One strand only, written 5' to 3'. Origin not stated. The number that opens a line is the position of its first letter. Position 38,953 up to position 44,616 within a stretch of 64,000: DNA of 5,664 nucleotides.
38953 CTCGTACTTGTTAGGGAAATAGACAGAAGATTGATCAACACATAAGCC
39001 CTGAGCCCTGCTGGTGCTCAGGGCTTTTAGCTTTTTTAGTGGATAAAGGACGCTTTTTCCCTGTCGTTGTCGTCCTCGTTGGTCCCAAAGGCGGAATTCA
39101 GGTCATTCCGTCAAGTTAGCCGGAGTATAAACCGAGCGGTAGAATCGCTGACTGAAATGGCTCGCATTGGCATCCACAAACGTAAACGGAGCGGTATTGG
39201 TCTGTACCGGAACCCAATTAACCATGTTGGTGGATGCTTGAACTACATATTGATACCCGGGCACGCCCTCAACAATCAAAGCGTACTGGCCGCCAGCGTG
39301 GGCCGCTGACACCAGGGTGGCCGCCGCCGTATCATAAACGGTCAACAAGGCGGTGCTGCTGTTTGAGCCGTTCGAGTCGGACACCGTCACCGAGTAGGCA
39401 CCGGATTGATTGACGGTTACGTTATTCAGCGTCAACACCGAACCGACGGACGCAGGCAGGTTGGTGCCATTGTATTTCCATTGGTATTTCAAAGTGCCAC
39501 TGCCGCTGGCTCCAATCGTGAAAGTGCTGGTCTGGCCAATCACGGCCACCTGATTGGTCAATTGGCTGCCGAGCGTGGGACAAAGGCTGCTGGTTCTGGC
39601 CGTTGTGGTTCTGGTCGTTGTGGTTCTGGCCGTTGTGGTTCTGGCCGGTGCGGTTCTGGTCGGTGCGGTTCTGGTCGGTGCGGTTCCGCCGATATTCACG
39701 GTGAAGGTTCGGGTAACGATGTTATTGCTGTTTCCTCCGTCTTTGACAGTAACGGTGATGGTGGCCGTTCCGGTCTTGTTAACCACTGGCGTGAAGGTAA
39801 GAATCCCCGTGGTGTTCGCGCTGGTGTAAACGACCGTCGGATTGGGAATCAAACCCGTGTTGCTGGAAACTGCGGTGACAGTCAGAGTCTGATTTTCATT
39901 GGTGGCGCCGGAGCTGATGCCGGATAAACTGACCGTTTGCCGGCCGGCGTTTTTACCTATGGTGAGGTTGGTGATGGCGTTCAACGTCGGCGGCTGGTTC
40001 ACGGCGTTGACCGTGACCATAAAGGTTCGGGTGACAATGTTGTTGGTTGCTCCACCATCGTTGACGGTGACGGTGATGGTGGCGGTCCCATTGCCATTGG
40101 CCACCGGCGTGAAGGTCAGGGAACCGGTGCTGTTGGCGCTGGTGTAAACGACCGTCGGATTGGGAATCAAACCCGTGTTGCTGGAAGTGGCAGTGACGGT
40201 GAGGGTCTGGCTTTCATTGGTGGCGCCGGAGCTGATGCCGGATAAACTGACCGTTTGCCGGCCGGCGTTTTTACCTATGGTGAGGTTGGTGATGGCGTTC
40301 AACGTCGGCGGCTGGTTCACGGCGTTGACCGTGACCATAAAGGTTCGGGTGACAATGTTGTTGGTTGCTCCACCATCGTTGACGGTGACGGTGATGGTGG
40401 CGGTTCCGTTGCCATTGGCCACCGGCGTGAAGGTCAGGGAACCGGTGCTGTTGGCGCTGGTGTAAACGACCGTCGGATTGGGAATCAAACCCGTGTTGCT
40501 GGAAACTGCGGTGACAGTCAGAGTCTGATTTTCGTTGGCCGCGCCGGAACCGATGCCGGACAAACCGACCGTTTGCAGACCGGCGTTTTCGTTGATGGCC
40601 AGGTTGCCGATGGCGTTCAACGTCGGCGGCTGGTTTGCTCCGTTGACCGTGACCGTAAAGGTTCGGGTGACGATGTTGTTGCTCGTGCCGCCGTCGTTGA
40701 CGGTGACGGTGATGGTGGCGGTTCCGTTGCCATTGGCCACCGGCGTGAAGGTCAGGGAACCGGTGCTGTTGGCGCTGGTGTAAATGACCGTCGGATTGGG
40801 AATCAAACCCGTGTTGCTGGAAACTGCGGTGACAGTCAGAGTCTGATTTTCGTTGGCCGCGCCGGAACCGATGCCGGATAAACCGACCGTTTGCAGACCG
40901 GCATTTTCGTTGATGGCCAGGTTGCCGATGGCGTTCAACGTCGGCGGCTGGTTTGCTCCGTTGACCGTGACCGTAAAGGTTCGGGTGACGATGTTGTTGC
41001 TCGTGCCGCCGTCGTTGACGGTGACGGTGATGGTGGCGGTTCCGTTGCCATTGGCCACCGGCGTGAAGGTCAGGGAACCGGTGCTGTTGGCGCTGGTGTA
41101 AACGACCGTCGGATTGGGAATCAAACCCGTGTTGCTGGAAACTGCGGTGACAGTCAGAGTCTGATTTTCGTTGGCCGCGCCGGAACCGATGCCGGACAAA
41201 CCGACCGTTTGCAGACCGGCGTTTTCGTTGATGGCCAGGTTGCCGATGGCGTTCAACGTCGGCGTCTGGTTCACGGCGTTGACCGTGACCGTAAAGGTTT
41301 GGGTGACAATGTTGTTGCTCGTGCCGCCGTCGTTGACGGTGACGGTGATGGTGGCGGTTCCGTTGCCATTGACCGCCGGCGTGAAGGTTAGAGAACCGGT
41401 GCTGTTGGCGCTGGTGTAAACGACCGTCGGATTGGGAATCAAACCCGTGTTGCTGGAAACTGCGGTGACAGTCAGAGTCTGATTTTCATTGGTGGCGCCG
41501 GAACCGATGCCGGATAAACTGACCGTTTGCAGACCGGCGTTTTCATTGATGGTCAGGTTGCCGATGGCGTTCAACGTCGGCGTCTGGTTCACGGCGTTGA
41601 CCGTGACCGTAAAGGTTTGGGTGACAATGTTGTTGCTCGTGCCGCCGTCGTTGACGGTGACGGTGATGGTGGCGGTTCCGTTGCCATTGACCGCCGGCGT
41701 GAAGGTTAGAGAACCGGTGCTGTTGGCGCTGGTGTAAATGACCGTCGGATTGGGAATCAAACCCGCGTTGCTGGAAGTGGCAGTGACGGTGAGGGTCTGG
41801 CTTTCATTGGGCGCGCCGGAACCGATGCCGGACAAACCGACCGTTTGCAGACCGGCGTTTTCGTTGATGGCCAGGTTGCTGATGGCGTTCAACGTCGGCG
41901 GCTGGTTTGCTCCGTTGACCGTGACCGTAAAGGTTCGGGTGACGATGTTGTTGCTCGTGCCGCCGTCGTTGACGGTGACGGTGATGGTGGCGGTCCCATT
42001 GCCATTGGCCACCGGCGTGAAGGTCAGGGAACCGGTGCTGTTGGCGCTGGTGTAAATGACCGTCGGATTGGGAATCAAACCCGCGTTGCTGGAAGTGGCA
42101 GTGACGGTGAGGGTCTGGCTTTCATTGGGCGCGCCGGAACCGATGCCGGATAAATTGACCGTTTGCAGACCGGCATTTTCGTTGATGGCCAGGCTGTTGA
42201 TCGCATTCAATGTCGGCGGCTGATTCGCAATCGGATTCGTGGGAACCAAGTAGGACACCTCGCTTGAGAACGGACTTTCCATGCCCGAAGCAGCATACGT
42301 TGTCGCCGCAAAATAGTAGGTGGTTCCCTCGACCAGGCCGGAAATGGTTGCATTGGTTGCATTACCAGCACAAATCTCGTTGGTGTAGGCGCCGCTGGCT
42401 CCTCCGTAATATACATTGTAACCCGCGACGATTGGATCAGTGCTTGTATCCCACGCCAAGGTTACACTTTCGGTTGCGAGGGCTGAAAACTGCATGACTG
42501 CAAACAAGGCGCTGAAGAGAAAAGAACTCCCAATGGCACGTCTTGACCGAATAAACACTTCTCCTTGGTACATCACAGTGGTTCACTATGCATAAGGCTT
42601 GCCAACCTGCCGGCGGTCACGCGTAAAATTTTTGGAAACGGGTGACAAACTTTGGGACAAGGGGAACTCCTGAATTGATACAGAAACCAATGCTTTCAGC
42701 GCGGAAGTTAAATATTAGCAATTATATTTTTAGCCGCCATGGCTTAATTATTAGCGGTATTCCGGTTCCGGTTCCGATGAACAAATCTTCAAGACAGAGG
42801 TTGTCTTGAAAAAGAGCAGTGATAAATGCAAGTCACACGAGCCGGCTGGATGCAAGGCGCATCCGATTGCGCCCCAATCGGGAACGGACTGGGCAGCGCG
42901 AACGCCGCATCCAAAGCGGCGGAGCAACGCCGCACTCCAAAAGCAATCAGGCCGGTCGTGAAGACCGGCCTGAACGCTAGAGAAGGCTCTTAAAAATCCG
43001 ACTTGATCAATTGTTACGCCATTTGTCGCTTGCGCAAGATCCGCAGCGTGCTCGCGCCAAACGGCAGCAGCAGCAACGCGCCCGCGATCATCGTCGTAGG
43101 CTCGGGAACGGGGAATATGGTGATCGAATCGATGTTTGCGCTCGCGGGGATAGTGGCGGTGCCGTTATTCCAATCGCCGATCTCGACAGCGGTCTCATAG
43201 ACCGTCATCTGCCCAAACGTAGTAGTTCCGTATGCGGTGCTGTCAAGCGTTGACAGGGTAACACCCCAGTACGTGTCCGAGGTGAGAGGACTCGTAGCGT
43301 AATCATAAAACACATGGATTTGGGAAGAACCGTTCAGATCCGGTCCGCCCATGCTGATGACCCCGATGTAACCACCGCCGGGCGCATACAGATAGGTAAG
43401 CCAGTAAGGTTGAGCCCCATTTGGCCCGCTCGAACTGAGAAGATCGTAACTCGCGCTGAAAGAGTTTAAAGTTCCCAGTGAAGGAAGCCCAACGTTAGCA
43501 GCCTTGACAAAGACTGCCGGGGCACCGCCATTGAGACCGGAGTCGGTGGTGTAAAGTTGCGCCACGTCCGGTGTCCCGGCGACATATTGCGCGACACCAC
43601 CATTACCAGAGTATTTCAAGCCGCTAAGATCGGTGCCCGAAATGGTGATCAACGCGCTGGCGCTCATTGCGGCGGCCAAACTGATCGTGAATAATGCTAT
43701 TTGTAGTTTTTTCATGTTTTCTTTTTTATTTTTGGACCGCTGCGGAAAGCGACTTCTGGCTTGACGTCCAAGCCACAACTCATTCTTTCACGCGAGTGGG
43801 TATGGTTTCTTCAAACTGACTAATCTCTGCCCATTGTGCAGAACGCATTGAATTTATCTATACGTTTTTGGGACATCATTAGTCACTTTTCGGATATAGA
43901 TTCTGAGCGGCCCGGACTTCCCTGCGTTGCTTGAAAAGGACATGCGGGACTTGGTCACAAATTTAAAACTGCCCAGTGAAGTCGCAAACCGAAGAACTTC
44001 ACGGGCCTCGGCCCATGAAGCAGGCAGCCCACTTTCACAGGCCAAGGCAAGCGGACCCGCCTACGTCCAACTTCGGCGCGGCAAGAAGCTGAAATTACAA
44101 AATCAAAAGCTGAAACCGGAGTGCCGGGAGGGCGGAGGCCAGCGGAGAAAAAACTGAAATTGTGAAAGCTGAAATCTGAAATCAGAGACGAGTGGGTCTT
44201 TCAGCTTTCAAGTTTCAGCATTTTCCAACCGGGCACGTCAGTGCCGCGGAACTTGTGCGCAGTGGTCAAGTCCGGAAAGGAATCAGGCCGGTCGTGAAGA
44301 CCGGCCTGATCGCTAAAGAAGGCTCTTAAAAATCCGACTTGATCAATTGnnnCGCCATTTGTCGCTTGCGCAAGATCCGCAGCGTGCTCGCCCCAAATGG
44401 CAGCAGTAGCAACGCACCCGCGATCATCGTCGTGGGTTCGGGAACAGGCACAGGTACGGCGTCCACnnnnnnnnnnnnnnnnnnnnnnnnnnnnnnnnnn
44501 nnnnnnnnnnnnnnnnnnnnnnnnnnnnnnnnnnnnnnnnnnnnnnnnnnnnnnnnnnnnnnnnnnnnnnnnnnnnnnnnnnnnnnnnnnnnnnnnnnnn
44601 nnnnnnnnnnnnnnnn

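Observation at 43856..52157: A shared promoter/operator module of about 40 bp precedes every transcription unit of the surface-protein cluster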

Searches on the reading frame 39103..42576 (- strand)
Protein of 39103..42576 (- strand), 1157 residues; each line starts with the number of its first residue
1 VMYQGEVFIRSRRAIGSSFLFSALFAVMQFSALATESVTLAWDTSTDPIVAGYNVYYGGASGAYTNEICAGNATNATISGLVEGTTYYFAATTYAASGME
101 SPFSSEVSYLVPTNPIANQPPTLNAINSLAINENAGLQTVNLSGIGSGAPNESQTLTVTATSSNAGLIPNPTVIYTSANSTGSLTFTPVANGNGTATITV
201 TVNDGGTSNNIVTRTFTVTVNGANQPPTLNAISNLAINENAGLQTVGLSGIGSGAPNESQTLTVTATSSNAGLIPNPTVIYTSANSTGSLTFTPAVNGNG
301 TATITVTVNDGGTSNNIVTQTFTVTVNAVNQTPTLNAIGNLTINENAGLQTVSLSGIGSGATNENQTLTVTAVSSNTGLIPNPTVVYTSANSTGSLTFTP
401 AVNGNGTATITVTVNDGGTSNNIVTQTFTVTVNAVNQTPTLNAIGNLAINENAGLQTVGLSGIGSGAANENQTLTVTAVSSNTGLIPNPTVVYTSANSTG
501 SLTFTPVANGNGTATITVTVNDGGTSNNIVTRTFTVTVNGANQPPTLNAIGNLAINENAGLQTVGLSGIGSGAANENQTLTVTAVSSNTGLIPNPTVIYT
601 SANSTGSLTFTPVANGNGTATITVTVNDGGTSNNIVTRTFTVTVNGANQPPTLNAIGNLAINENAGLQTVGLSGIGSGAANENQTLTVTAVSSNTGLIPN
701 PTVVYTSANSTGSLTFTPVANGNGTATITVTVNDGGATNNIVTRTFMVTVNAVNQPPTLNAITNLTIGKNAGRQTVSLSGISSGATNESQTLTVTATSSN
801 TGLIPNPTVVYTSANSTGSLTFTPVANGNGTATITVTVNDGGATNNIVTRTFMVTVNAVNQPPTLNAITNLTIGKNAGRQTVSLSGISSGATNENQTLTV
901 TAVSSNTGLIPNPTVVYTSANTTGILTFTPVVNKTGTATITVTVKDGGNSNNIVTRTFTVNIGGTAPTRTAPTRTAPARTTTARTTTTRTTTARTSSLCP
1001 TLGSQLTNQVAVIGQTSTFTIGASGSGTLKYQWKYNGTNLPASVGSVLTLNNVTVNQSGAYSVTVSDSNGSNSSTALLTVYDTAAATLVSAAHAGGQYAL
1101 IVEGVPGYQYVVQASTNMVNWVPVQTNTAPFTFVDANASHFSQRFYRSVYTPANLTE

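Call 6: search_protein_families(library=pfam, proteins=[window:39103-42576:-], max_evalue=0.01)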
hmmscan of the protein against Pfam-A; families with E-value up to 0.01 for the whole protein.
window:39103-42576:- (1157 aa): 11 families
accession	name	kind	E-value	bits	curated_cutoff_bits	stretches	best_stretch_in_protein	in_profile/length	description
PF17892.7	Cadherin_5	-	1.4e-38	131.1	26.5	8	576-642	37-97/98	Cadherin-like domain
PF17963.7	Big_9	-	5.3e-38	130.2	23.6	8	648-739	1-82/89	Bacterial Ig domain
PF18819.6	MuF_C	-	6.3e-19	68.5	27.6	0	892-943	6-61/103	Phage MuF-C-terminal domain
PF15780.11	ASH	-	7.3e-14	52.2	27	0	473-524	40-94/98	Abnormal spindle-like microcephaly-assoc'd, ASPM-SPD-2-Hydin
PF07679.22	I-set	-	5.4e-08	33.2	23.7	1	1002-1080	3-90/90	Immunoglobulin I-set domain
PF00041.27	fn3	-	6.9e-07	29.8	25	1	29-106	7-80/84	Fibronectin type III domain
PF06832.18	BiPBP_C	-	3.1e-06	27.4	26.8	0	1015-1074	31-87/90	Penicillin-Binding Protein C-terminus Family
PF13927.12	Ig_3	-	4.2e-06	27.6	30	1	1001-1066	3-77/78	Immunoglobulin domain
PF18337.7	Tudor_RapA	-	1.4e-05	25.6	26.4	0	362-380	9-27/62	RapA N-terminal Tudor like domain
PF19079.5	CFSR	-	9.2e-05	23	27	0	190-212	13-35/49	Collagen-flanked surface repeat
PF21602.3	GldM_3rd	-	0.0001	22.9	25.2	0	389-430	42-81/82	GldM third domain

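Call 13: search_protein_families(library=ncbifam, proteins=[window:39103-42576:-], max_evalue=0.01)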
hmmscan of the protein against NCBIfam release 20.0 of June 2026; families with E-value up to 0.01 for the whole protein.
window:39103-42576:- (1157 aa): 2 families
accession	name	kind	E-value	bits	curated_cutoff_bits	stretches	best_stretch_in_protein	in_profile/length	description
NF012211.1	tand_rpt_95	domain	4.1e-49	164.5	90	7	282-336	42-94/98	tandem-95 repeat protein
TIGR04225.1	CshA_fibril_rpt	repeat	5.4e-13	49.7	60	0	173-220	58-104/104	fibrillar adhesin CshA-type repeat protein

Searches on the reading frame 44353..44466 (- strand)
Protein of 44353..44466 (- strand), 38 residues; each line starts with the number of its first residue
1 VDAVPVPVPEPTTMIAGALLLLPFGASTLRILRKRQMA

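Call 74: search_protein_families(library=ncbifam, proteins=[window:44353-44466:-], max_evalue=10)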
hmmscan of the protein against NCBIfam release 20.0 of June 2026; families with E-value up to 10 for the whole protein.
seq(38 aa): 2 families
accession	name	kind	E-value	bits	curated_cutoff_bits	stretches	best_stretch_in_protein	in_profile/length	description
NF041528.1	strep_LAETG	domain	0.012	15.4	30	1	12-35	11-35/35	LAETG motif-containing sortase-dependent surface protein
TIGR02595.1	PEP_CTERM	domain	0.03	15.1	16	1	8-34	1-24/24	PEP-CTERM sorting domain-containing protein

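Call 75: search_protein_families(library=pfam, proteins=[window:44353-44466:-], max_evalue=10)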
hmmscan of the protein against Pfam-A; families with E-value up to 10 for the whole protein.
seq(38 aa): 1 family
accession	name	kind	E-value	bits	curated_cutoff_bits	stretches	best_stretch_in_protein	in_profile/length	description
PF07589.16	PEP-CTERM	-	1.6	9.4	20.7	1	7-24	1-19/24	PEP-CTERM motif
